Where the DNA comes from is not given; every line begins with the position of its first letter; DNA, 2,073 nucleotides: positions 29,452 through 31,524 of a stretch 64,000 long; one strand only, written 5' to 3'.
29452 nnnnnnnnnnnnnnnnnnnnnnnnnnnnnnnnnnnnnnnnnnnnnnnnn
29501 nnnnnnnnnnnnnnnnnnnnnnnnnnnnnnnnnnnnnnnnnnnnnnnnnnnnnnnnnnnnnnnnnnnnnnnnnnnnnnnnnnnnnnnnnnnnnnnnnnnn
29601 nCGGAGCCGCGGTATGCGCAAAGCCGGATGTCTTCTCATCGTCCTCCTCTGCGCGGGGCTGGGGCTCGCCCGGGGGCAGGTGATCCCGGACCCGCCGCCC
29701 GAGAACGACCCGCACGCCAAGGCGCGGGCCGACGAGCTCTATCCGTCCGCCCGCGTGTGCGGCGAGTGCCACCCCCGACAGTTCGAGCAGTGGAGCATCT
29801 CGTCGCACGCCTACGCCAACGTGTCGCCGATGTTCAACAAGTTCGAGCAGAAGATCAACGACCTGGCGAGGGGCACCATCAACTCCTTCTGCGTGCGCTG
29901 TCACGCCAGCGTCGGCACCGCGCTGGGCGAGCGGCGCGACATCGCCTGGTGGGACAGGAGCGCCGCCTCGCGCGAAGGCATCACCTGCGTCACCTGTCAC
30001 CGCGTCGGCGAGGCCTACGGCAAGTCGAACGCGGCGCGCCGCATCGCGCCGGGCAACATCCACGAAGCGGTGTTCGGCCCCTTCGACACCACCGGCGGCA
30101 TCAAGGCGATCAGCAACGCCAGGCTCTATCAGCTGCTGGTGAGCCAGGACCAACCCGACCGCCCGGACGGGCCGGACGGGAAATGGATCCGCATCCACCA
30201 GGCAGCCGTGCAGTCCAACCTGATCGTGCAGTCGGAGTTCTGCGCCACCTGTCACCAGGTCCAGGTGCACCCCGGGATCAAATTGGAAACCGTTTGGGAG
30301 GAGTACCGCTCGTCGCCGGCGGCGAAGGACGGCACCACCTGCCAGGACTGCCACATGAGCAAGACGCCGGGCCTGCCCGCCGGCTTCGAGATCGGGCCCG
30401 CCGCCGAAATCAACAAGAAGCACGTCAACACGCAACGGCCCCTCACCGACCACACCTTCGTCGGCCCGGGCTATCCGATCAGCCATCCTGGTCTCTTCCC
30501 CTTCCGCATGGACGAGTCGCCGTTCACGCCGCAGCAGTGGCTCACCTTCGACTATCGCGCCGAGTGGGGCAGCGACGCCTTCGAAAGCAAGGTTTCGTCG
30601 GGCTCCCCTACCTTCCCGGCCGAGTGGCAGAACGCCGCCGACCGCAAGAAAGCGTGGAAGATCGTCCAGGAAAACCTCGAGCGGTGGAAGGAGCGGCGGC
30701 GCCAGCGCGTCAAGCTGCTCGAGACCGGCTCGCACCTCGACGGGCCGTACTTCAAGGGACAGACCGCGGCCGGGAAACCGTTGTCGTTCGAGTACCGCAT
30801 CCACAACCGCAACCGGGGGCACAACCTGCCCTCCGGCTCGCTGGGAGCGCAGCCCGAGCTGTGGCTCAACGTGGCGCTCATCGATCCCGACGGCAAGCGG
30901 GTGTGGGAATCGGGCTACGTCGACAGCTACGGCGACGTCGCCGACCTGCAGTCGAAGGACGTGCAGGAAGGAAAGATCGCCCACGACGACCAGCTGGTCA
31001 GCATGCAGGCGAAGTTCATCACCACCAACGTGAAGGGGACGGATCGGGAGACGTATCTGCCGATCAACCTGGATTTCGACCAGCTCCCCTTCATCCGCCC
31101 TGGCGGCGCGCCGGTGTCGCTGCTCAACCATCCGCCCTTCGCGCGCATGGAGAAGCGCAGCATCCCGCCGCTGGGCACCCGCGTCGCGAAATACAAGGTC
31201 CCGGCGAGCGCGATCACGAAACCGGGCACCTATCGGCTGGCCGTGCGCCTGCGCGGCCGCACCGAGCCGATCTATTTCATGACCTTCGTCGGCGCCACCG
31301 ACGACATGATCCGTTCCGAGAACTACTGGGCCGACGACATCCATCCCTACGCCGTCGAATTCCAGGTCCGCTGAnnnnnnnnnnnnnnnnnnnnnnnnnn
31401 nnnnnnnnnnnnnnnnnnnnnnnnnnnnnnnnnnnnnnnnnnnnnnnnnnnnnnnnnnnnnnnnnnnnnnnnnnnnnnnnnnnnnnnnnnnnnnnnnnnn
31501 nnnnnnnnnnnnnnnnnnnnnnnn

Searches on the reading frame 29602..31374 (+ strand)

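Call 112: search_protein_families(library=pfam, proteins=[window:29602-31374:+], max_evalue=0.00001)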
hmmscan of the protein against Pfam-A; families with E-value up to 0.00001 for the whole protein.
window:29602-31374:+ (590 aa): 3 families
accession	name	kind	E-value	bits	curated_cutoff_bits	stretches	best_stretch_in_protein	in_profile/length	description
PF13435.11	Cytochrome_C554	-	1.1e-08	36.4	20.8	1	52-133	1-83/84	Cytochrome c554 and c-prime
PF22113.1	Mtrc-MtrF_II-IV_dom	-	5e-07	29.9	30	0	48-139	79-169/176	Outer membrane cytochrome MtrC/MtrF-like, domains II/IV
PF14522.11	Cytochrome_C7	-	7.8e-06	26.1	24.8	0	50-134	13-67/67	Cytochrome c7 and related cytochrome c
